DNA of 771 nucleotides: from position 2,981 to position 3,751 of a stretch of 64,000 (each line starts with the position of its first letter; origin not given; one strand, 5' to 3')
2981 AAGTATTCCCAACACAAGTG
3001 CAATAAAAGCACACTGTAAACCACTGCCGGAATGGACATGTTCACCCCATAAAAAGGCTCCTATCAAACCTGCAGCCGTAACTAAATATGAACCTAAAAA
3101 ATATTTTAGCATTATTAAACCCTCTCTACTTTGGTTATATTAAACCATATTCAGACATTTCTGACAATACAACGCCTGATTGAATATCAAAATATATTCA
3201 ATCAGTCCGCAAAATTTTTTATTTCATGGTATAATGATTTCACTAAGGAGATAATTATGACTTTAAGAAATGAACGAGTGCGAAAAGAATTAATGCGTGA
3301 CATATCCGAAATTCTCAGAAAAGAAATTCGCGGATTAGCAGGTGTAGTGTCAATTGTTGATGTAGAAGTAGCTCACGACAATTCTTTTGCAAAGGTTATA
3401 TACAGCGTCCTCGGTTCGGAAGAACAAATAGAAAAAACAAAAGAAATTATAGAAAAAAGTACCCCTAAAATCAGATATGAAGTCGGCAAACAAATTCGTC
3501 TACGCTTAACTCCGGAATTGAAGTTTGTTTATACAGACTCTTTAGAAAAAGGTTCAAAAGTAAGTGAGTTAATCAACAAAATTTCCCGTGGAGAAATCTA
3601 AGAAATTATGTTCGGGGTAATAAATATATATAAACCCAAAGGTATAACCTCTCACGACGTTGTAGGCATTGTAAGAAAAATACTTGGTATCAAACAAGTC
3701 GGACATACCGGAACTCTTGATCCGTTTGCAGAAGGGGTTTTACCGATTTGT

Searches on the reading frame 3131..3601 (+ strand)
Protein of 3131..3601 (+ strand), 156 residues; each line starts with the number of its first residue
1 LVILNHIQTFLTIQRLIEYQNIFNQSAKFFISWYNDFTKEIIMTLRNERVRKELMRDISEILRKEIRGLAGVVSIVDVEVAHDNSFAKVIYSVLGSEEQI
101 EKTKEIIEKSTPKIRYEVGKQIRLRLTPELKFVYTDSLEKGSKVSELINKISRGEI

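Call 57: search_protein_families(library=pfam, proteins=[window:3131-3601:+], max_evalue=0.00001)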
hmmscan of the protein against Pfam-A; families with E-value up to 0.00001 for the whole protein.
window:3131-3601:+ (156 aa): 1 family
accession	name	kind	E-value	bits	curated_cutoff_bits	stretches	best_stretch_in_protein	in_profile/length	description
PF02033.23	RBFA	-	3.6e-26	92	34.7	1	46-148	1-105/105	Ribosome-binding factor A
